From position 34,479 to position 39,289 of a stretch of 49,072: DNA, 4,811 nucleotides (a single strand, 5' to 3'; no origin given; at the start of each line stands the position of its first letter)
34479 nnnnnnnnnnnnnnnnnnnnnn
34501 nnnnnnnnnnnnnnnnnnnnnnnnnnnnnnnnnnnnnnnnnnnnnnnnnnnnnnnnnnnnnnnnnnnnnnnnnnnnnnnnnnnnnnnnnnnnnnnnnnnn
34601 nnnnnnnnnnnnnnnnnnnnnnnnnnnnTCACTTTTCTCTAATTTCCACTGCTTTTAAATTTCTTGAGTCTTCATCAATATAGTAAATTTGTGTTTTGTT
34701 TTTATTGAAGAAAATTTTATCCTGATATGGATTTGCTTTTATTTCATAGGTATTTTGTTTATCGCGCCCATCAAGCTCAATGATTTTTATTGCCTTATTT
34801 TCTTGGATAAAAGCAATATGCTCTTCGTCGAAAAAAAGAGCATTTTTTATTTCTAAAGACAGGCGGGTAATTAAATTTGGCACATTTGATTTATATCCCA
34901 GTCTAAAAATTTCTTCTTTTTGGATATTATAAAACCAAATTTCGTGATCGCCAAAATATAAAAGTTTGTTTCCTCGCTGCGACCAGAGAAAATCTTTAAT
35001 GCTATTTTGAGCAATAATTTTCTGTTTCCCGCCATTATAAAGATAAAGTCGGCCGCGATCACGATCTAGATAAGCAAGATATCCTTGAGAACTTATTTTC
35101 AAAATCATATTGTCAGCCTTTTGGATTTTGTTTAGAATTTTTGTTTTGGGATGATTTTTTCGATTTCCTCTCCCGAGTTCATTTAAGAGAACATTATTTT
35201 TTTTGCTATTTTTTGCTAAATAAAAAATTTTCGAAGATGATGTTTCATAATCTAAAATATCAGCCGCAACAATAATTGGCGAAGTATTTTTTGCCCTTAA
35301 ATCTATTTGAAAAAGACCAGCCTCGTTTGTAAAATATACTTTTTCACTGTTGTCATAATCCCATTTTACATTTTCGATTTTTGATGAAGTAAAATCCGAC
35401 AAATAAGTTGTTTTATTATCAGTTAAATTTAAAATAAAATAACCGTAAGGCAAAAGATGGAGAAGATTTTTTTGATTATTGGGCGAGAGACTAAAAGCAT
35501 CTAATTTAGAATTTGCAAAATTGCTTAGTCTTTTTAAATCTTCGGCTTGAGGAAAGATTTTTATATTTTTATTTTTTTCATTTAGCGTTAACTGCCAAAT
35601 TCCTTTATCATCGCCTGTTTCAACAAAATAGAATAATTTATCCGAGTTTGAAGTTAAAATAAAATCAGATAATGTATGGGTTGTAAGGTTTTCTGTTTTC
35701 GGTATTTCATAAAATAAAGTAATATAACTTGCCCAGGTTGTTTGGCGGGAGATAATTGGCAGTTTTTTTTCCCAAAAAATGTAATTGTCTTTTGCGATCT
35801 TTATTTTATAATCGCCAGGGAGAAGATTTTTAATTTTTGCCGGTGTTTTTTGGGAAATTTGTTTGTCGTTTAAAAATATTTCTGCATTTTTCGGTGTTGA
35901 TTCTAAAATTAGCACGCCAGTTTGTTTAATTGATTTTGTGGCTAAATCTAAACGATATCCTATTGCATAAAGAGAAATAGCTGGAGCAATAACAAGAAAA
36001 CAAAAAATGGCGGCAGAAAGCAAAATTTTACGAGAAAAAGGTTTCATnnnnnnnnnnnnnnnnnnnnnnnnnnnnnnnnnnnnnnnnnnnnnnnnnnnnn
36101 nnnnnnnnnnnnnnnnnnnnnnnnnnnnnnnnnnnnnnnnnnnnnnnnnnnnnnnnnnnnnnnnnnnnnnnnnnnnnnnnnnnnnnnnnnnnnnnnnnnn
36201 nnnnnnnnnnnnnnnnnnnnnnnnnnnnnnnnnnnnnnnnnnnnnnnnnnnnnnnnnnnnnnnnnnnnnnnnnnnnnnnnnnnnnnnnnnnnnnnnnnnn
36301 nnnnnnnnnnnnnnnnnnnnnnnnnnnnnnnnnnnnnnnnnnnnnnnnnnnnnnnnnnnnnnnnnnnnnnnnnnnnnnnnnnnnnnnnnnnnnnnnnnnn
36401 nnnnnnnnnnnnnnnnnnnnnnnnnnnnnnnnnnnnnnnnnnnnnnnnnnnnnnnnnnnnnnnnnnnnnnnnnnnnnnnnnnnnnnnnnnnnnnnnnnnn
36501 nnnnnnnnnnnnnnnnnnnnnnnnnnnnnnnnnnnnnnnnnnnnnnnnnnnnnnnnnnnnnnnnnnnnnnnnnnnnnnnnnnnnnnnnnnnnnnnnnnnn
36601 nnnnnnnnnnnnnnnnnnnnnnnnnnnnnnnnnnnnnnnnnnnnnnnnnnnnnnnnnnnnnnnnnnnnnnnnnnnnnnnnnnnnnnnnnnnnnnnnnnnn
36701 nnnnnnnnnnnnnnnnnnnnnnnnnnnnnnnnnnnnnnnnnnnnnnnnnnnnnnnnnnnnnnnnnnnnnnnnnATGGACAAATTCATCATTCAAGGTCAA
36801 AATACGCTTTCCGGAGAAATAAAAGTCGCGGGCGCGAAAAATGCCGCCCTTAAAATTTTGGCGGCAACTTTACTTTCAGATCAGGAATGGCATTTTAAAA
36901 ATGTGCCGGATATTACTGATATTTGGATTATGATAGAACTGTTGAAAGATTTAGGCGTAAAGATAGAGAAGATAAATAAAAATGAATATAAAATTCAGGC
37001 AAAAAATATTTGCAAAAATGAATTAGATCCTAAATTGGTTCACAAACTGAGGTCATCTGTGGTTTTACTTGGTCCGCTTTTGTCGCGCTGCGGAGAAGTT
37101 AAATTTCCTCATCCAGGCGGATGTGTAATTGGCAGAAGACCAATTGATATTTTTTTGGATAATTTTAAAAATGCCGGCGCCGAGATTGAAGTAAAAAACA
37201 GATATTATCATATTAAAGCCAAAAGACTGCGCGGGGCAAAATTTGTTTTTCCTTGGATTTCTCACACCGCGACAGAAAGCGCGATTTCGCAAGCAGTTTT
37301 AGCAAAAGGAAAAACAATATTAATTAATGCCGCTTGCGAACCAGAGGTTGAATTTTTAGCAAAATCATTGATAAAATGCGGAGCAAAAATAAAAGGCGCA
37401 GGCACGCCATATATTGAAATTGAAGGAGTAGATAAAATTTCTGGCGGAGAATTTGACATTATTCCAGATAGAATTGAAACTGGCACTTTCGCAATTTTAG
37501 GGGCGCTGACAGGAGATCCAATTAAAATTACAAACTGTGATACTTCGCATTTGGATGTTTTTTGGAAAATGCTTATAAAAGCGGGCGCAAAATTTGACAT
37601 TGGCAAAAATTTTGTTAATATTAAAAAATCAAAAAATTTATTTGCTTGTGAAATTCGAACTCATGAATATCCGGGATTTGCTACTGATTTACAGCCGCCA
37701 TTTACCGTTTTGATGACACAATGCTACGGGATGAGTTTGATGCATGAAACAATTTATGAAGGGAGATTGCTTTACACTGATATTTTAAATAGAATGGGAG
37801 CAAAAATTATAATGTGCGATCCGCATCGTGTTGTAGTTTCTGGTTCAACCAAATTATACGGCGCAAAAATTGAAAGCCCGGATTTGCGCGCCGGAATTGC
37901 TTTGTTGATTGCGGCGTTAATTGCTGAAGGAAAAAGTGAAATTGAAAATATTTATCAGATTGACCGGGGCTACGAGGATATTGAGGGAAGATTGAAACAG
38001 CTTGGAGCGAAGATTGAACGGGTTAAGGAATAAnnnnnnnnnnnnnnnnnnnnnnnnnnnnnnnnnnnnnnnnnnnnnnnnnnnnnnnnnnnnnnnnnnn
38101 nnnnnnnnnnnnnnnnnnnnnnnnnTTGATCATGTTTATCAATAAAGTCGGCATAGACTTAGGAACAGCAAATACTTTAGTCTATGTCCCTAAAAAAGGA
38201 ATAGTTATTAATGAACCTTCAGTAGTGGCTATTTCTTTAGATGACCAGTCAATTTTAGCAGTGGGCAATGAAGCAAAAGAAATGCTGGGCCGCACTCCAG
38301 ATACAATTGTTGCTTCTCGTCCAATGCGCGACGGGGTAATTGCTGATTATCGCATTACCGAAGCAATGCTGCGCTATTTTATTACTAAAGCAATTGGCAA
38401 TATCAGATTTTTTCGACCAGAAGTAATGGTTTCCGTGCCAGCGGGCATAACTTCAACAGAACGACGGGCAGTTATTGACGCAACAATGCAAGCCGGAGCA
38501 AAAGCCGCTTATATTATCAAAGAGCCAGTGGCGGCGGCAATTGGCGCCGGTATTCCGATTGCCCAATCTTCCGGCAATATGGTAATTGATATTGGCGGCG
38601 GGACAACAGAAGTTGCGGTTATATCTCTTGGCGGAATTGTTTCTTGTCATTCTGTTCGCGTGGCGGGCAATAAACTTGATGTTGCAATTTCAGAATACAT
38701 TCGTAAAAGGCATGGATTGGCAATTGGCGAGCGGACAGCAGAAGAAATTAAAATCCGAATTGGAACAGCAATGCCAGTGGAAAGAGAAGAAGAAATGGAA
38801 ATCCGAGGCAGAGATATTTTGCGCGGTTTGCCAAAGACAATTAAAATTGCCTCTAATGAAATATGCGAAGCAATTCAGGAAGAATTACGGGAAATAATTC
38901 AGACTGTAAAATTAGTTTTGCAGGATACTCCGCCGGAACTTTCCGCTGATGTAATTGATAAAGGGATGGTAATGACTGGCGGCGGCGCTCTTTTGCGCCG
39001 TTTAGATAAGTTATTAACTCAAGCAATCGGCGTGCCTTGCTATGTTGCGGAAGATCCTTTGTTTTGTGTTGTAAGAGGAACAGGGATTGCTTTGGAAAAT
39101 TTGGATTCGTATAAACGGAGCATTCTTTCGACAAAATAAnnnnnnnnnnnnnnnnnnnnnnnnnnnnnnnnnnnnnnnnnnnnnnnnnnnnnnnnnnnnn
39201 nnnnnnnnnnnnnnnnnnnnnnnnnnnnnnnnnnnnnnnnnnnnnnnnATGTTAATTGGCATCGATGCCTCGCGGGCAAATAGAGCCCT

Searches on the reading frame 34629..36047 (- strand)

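Call 77: search_protein_families(library=pfam, proteins=[window:34629-36047:-], max_evalue=0.001)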
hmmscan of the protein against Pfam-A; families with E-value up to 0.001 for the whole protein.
window:34629-36047:- (472 aa): 1 family
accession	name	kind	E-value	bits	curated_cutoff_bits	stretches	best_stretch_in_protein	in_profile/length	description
PF08308.17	PEGA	-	6.2e-09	36.1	20.8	1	44-107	2-64/71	PEGA domain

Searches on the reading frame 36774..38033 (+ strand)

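Call 78: search_protein_families(library=pfam, proteins=[window:36774-38033:+], max_evalue=0.001)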
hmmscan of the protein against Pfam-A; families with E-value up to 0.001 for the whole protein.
window:36774-38033:+ (419 aa): 1 family
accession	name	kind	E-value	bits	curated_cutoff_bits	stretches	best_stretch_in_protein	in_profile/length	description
PF00275.25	EPSP_synthase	-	3e-81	273.7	22.8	1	7-407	2-417/417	EPSP synthase (3-phosphoshikimate 1-carboxyvinyltransferase)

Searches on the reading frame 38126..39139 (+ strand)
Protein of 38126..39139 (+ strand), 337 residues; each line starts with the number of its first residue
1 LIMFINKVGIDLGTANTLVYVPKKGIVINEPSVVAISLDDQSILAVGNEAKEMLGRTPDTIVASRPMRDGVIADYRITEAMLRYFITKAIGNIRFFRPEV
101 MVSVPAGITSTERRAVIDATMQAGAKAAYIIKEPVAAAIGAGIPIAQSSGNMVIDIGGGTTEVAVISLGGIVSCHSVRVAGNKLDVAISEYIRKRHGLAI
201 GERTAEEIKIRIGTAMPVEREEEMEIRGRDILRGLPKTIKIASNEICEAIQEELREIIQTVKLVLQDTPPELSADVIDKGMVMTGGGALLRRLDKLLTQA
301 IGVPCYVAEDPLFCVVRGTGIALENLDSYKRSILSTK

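Call 78: search_protein_families(library=pfam, proteins=[window:38126-39139:+], max_evalue=0.001)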
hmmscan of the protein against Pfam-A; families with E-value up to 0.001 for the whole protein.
window:38126-39139:+ (337 aa): 4 families
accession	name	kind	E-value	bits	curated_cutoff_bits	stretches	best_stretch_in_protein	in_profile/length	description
PF06723.19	MreB_Mbl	-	1.6e-140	468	27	1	6-330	2-326/327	MreB/Mbl protein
PF14450.12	FtsA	-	1.8e-13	51.4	31.8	1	152-310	1-112/127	Cell division protein FtsA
PF00012.26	HSP70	-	7.9e-13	47.9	20.6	1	99-196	135-238/599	Hsp70 protein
PF00022.25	Actin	-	3.9e-10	39.3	27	1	43-195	45-190/410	Actin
